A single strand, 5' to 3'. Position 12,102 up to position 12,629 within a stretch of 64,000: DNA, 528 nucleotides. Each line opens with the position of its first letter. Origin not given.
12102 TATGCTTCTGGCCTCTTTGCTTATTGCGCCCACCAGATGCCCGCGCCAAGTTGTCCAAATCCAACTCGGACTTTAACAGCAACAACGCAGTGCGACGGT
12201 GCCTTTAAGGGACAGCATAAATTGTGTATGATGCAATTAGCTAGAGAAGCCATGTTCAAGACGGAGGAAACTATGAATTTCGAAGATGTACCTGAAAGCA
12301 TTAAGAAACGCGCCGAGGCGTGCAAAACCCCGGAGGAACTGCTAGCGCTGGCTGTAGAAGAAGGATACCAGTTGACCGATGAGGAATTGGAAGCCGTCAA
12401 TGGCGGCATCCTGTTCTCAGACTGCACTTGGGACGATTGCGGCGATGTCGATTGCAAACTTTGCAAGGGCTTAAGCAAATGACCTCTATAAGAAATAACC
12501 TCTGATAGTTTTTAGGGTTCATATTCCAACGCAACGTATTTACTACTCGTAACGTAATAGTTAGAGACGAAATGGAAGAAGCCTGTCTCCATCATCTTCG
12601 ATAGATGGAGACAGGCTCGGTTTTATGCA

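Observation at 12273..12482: Orphan Nif11-type leader RiPP precursor with a Cys/Asp-rich 24-aa core, directly outside attR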

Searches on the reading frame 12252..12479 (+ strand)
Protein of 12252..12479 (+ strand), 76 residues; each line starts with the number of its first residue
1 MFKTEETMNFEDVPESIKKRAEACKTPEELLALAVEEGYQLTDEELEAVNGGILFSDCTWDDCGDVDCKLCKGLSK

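Call 3: search_protein_families(library=ncbifam, proteins=[window:12273-12479:+], max_evalue=10)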
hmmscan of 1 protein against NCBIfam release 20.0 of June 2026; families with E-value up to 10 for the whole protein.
window:12273-12479:+ (69 aa): 9 families
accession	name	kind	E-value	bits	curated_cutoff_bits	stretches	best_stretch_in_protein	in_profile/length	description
TIGR03798.1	leader_Nif11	subfamily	1.4e-05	25.3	32.3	1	9-41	18-50/68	Nif11-like leader peptide family RiPP precursor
TIGR03949.1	bact_IIb_cerein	subfamily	0.001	18.8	21.5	1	33-46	3-16/45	class IIb bacteriocin, lactobin A/cerein 7B family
NF038399.1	NH_RiPP_Os17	domain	0.013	15.5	40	1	15-43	19-44/63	Os1348 family NHLP clan protein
NF033772.1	pheromone_VP1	equivalog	0.017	15.4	85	1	24-48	2-26/65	peptide pheromone VP1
TIGR03793.1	leader_NHLP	domain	0.066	13.1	50.9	1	23-45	55-77/77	NHLP leader peptide family RiPP precursor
TIGR01847.1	bacteriocin_sig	domain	0.069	13.9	15.7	1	33-45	3-15/15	bacteriocin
NF038034.1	lactGbeta_entB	subfamily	0.075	13.3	37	1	34-45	1-12/38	lactococcin G-beta/enterocin 1071B family bacteriocin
NF038035.1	lactGalph_entA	subfamily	0.12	12.5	37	1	34-50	1-18/35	lactococcin G-alpha/enterocin 1071A family bacteriocin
NF038167.1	cyan_ocin_like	subfamily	0.15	12.3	32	1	33-49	10-26/72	CTB family bacteriocin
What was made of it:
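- On Nif11-like leader RiPP precursor (PF07862 / TIGR03798): NCBIfam TIGR03798 scores 25.3 bits, below its cutoff of 32.3 (call 3).
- TIGR03798 is below its cutoff (call 3).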

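Call 4: search_protein_families(library=pfam, proteins=[window:12273-12479:+], max_evalue=10)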
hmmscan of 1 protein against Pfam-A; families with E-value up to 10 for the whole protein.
window:12273-12479:+ (69 aa): 3 families
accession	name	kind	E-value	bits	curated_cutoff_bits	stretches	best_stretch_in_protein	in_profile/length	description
PF07862.16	Nif11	-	8.6e-07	29.6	23.8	1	9-39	18-48/48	Nif11 domain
PF14407.11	Frankia_peptide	-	0.002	18.8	48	1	27-43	26-43/63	Ribosomally synthesized peptide prototyped by Frankia Franean1_4349.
PF10439.15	Bacteriocin_IIc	-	0.051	14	27.1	1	34-57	7-25/59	Bacteriocin class II with double-glycine leader peptide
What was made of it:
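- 12273..12407 (+): Leader peptide, residues 1-45. It is Nif11-type and ends in G44-G45, with L34/L39/V42 at positions -12/-7/-4. Pfam PF07862 29.6 bits (GA 23.8), TIGR03798 25.3 bits (cutoff 32.3) (calls 3, 4).
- On Nif11-like leader RiPP precursor (PF07862 / TIGR03798): Pfam PF07862 scores 29.6 bits, above the GA of 23.8 (call 4).
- On Class II (unmodified) double-glycine bacteriocin: TIGR03949 18.8 bits against 21.5, TIGR01847 13.9 against 15.7, PF10439 14 against 27.1 (calls 3, 4).
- Pfam Nif11 is above the gathering threshold (call 4). There are weak sub-threshold hits to double-glycine bacteriocin models: TIGR03949 18.8 bits against 21.5, TIGR01847 13.9 against 15.7, PF10439 14 against 27.1 (calls 3, 4). 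The Pfam family is named after small cytoplasmic Nif11 proteins of unknown role (call 4).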

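Call 7: find_homologous_proteins(query=window:12273-12479:+, max_evalue=0.01)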
Query window:12273-12479:+ (69 aa): 47 proteins with E <= 0.01 among 51 candidates.
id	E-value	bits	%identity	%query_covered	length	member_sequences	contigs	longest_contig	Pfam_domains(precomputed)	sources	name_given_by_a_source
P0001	1.1e-38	148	97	100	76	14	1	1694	PF07862.17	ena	-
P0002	7.7e-33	129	80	100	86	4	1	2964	PF07862.17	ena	-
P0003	1.4e-32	128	81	100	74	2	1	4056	PF07862.17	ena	-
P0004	1.4e-32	128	84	97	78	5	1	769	PF07862.17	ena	-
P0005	1.8e-32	128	82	99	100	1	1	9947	PF07862.17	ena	-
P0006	5.1e-32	126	77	100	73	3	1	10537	PF07862.17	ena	-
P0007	5.1e-32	126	80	100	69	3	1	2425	PF07862.17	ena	-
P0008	1.6e-31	125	81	97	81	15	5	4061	PF07862.17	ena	-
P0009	1.8e-31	125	78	100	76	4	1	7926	PF07862.17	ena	-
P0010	2.1e-31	124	81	97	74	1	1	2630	PF07862.17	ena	-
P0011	4.0e-30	120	81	97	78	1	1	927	PF07862.17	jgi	jgi:bacteriocin-like protein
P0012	1.8e-29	118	78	97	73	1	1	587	-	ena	-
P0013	2.1e-29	118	76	97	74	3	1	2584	PF07862.17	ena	-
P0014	3.3e-29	118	76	97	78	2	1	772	PF07862.17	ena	-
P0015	3.9e-29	117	78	97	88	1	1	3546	PF07862.17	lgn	-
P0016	1.6e-27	112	68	100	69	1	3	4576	PF07862.17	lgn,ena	-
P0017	2.1e-16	77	81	61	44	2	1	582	PF07862.17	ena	-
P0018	2.7e-15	73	64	96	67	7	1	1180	PF07862.17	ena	-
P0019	3.8e-15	73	84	62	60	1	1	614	PF07862.17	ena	-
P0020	1.3e-14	71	58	96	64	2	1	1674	PF07862.17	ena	-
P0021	1.5e-14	71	59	88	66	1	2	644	PF07862.17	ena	-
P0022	7.8e-13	66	59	88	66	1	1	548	PF07862.17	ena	-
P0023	4.4e-12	63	59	88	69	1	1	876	PF07862.17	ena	-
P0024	5.9e-12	63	61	78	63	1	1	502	PF07862.17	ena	-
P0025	9.1e-12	62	71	65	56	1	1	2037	PF07862.17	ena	-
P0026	9.7e-12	62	59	90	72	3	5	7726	PF07862.17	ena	-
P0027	9.8e-12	62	61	86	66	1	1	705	PF07862.17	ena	-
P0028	1.3e-11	62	56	88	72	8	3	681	PF07862.17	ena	-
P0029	1.3e-11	62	62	77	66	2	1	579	PF07862.17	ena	-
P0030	2.4e-11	61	52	84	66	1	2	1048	PF07862.17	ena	-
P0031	2.7e-11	61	69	65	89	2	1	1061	PF07862.17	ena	-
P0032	1.2e-10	59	67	65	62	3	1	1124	PF07862.17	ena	-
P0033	1.5e-10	59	56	86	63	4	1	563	PF07862.17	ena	-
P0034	1.7e-10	58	69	65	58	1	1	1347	PF07862.17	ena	-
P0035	1.8e-10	58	57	80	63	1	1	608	PF07862.17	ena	-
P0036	5.2e-10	57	60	80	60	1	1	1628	PF07862.17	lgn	-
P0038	7.2e-10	56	62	65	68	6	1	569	PF07862.17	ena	-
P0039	1.6e-9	55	59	71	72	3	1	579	PF07862.17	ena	-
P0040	5.5e-9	54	53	78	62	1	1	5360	PF07862.17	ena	-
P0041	8.2e-9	53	58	70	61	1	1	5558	PF07862.17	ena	-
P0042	8.5e-9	53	58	70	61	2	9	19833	PF07862.17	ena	-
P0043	1.1e-8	53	70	65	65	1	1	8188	PF07862.17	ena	-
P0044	1.3e-8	52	51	91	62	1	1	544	PF07862.17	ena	-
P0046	2.0e-7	49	67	65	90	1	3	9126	PF07862.17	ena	-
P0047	2.8e-6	45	56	65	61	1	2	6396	PF07862.17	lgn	-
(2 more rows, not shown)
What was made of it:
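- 47 homologues were found, and all but three carry a precomputed PF07862 (Nif11) hit (call 7).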

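Call 12: find_related_loci(query=A1, collection=genome_contigs, flank=10000)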
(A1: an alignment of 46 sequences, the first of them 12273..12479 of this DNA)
Query A1 (69 aa) in genome_contigs; peptide patterns used: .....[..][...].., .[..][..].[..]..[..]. (x = any residue, [..] = any of these).
598 stretches matched a pattern (row limit reached: there are more); 171 encode a relative of the query (tblastn E <= 1e-3); the best 80 are kept; 79 distinct loci.
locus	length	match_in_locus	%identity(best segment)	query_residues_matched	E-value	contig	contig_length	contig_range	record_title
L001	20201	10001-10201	81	1-67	9e-35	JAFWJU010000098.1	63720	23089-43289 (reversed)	MAG: Eggerthellaceae bacterium isolate RGIG5804 Sheep_Ileum.Co__c581046, whole genome shotgun sequence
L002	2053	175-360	52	1-66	2e-18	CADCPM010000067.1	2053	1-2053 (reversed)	MAG: uncultured Coriobacteriaceae bacterium isolate RUG14867 genome assembly, contig: RUG14867_asm_67, whole genome shot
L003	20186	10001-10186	53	1-66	2e-18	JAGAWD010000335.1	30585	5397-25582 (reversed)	MAG: Olsenella sp. isolate RGIG8828 Water_deer_Ileum.Co__c155167, whole genome shotgun sequence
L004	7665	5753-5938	53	1-66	6e-18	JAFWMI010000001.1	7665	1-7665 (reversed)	MAG: Atopobiaceae bacterium isolate RGIG5870 Sheep_Jejunum-2__c4629, whole genome shotgun sequence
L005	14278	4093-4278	52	1-66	9e-18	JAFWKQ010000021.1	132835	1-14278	MAG: Atopobiaceae bacterium isolate RGIG5826 Sheep_Jejunum-1__c36666, whole genome shotgun sequence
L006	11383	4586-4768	57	1-61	2e-17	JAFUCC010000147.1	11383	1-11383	MAG: Eggerthellaceae bacterium isolate RGIG4359 Roe_deer_Jejunum-2__c119290, whole genome shotgun sequence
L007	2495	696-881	53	1-66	4e-17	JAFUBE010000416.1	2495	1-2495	MAG: Eggerthellaceae bacterium isolate RGIG4335 Roe_deer_Jejunum-1__c92159, whole genome shotgun sequence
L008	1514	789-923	60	1-45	1e-15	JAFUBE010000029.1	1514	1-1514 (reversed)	MAG: Eggerthellaceae bacterium isolate RGIG4335 Roe_deer_Jejunum-1__c5690, whole genome shotgun sequence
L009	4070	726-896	49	1-65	1e-15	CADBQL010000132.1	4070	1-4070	MAG: uncultured Coriobacteriaceae bacterium isolate RUG14206 genome assembly, contig: RUG14206_asm_132, whole genome sho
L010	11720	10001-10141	66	1-47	2e-15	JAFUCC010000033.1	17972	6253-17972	MAG: Eggerthellaceae bacterium isolate RGIG4359 Roe_deer_Jejunum-2__c889, whole genome shotgun sequence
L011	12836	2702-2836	71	1-45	2e-15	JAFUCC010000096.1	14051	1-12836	MAG: Eggerthellaceae bacterium isolate RGIG4359 Roe_deer_Jejunum-2__c74315, whole genome shotgun sequence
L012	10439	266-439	49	1-65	3e-15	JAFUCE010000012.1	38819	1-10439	MAG: Eggerthellaceae bacterium isolate RGIG4361 Roe_deer_Jejunum-3__c1613, whole genome shotgun sequence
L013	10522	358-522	56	1-55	3e-15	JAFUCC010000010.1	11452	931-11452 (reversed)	MAG: Eggerthellaceae bacterium isolate RGIG4359 Roe_deer_Jejunum-2__c366, whole genome shotgun sequence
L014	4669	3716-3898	54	1-62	4e-15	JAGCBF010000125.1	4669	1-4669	MAG: Atopobiaceae bacterium isolate RGIG9633 Yak_Jejunum-5__c120467, whole genome shotgun sequence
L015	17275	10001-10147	57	1-53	4e-15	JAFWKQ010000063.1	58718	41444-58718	MAG: Atopobiaceae bacterium isolate RGIG5826 Sheep_Jejunum-1__c123070, whole genome shotgun sequence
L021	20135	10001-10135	64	1-45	2e-14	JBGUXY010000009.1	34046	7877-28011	MAG: Eggerthellaceae bacterium isolate ruminal_MAG_490 ruminal_MAG_490_contig_0009, whole genome shotgun sequence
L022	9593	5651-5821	57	1-57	2e-14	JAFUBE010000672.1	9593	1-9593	MAG: Eggerthellaceae bacterium isolate RGIG4335 Roe_deer_Jejunum-1__c149958, whole genome shotgun sequence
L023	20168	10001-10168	54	1-54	3e-14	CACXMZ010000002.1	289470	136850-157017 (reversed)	MAG: uncultured Coriobacteriaceae bacterium isolate RUG11413 genome assembly, contig: RUG11413_asm_2, whole genome shotg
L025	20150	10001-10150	56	1-50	5e-14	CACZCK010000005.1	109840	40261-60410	MAG: uncultured Coriobacteriaceae bacterium isolate RUG12495 genome assembly, contig: RUG12495_asm_5, whole genome shotg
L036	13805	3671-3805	60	1-45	1e-12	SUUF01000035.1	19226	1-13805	MAG: Coriobacteriaceae bacterium isolate SIG39 NODE_5258_length_19226_cov_16.623009, whole genome shotgun sequence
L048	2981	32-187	48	1-58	3e-12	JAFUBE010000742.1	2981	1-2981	MAG: Eggerthellaceae bacterium isolate RGIG4335 Roe_deer_Jejunum-1__c165212, whole genome shotgun sequence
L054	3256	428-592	53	1-55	7e-12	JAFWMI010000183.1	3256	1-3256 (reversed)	MAG: Atopobiaceae bacterium isolate RGIG5870 Sheep_Jejunum-2__c218410, whole genome shotgun sequence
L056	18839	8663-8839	45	1-64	1e-11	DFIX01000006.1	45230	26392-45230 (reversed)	MAG TPA_asm: Eggerthellaceae bacterium UBA3686 UBA3686_contig_43009, whole genome shotgun sequence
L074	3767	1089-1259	46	1-57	1e-10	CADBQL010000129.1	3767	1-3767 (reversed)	MAG: uncultured Coriobacteriaceae bacterium isolate RUG14206 genome assembly, contig: RUG14206_asm_129, whole genome sho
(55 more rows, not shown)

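Call 18: search_protein_families(library=pfam, proteins=[L005:4432-5778:+, L006:184-1911:-, L022:7896-8672:-, L013:351-1463:+, L036:2552-3523:-, L022:8445-9191:+, L022:3386-4453:+, L056:14355-15104:-, L006:9707-11215:-, L036:5158-7092:+], max_evalue=0.001)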
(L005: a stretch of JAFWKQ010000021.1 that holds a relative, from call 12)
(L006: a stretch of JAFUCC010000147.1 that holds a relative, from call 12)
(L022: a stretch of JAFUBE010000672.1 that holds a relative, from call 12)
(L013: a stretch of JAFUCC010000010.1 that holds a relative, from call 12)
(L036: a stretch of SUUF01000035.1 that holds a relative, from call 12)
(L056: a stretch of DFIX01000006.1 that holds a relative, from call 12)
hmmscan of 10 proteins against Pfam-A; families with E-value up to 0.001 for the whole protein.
L005:4432-5778:+ (449 aa): 2 families
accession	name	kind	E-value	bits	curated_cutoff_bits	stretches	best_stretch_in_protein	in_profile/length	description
PF04055.27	Radical_SAM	-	3.3e-18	66.8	29.5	1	100-241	2-137/166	Radical SAM superfamily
PF13353.11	Fer4_12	-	1.2e-06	29.3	22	1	103-212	13-115/137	4Fe-4S single cluster domain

L006:184-1911:- (576 aa): 0 families

L022:7896-8672:- (259 aa): 0 families

L013:351-1463:+ (371 aa): 1 family
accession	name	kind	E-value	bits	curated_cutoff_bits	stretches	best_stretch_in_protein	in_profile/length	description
PF04055.27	Radical_SAM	-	5.1e-07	30.4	29.5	1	110-209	4-100/166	Radical SAM superfamily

L036:2552-3523:- (324 aa): 0 families

L022:8445-9191:+ (249 aa): 0 families

L022:3386-4453:+ (356 aa): 0 families

L056:14355-15104:- (250 aa): 9 families
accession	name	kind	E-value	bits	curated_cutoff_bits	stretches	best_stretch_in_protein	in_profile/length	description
PF00005.33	ABC_tran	-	1.4e-33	116.8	25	1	19-175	1-137/137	ABC transporter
PF13304.12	AAA_21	-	2.6e-10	41.3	27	1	31-68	1-35/304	AAA domain, putative AbiEii toxin, Type IV TA system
PF02463.25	SMC_N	-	4.3e-08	33.3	40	1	15-209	9-203/220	RecF/RecN/SMC N terminal domain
PF13175.12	AAA_15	-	1.4e-07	31.9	32.1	1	15-100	10-104/374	AAA ATPase domain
PF13555.12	AAA_29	-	0.00012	22.2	27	1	15-46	8-39/61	P-loop containing region of AAA domain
PF13401.12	AAA_22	-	0.00027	21.7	27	0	30-61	6-39/130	AAA domain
PF13476.12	AAA_23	-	0.00053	21.1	27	0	15-48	6-38/201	AAA domain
PF03193.22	RsgA_GTPase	-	0.00056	20.2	30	0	28-54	105-131/174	RsgA GTPase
PF20703.3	nSTAND1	-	0.00056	20.1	27.1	1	1-47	5-51/379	Novel STAND NTPase 1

L006:9707-11215:- (503 aa): 5 families
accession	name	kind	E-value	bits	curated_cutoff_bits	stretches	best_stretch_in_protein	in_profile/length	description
PF02661.23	Fic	-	1.4e-21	77.5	24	1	213-317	1-93/93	Fic/DOC family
PF13784.11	Fic_N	-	2.1e-14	53.7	26.7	1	130-206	4-81/82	Fic/DOC family N-terminal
PF13551.12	HTH_29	-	7.4e-05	23.2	28.1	1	406-459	4-51/64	Winged helix-turn helix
PF12840.13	HTH_20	-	9.8e-05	22.7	27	0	415-452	14-51/51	Helix-turn-helix domain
PF07756.17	DUF1612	-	0.00048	20.8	30.1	0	278-339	22-82/127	Protein of unknown function (DUF1612)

L036:5158-7092:+ (645 aa): 1 family
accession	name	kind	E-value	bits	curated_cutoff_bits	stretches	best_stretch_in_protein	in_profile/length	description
PF03572.23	Peptidase_S41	-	3e-17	63.1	24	1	474-624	28-164/165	Peptidase family S41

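Call 24: search_protein_families(library=pfam, proteins=[L001:10396-12273:-, L001:12273-12806:-, L001:12760-13650:-, L001:14463-16541:-, L001:14484-16556:+, L011:2919-3962:+, L056:12760-14127:+], max_evalue=0.001)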
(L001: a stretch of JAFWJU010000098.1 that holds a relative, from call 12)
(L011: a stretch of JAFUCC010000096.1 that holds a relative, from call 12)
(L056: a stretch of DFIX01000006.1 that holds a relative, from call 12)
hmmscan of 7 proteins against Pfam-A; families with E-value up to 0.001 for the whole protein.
L001:10396-12273:- (626 aa): 1 family
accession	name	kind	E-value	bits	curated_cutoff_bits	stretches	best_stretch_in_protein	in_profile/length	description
PF03415.19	Peptidase_C11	-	3.2e-46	159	25.8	1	43-376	1-326/359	Clostripain family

L001:12273-12806:- (178 aa): 0 families

L001:12760-13650:- (297 aa): 1 family
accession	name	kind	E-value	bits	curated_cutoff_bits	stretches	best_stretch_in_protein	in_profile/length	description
PF01863.23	YgjP-like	-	9.8e-11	42.5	26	1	72-258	5-174/207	YgjP-like, metallopeptidase domain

L001:14463-16541:- (693 aa): 7 families
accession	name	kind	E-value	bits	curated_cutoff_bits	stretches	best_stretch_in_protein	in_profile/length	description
PF03764.24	EFG_IV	-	2.4e-44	150.4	24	1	474-591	2-121/121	Elongation factor G, domain IV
PF00009.33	GTP_EFTU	-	4.9e-37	127.8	26.5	1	12-281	2-187/188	Elongation factor Tu GTP binding domain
PF00679.30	EFG_C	-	1.6e-24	86.2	27.9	1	594-680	2-88/89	Elongation factor G C-terminus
PF14492.12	EFG_III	-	7.6e-20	71.2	27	1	398-470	1-73/75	Elongation Factor G, domain III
PF22042.2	EF-G_D2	-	5.3e-15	55.7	27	1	306-384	3-80/84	Elongation factor G domain 2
PF03144.31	GTP_EFTU_D2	-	4.9e-11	43.3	30.3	1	319-384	1-71/73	Elongation factor Tu domain 2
PF01926.29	MMR_HSR1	-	0.00029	21.4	21.9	0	15-128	1-102/113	50S ribosome-binding GTPase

L001:14484-16556:+ (691 aa): 0 families

L011:2919-3962:+ (348 aa): 0 families

L056:12760-14127:+ (456 aa): 5 families
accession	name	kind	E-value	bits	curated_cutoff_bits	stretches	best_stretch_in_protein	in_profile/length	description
PF02518.31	HATPase_c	-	1.2e-29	103.4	26.4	1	349-455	3-109/111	Histidine kinase-, DNA gyrase B-, and HSP90-like ATPase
PF00512.31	HisKA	-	3.8e-17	62.5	26.9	1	238-304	1-66/66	His Kinase A (phospho-acceptor) domain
PF13581.12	HATPase_c_2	-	1.2e-06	29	27.4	1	352-433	32-112/127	Histidine kinase-like ATPase domain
PF13589.12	HATPase_c_3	-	2.6e-05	24.7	25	1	352-424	3-80/137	Histidine kinase-, DNA gyrase B-, and HSP90-like ATPase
PF16736.11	sCache_like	-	0.00018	22.2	27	1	62-145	25-106/117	Single Cache-like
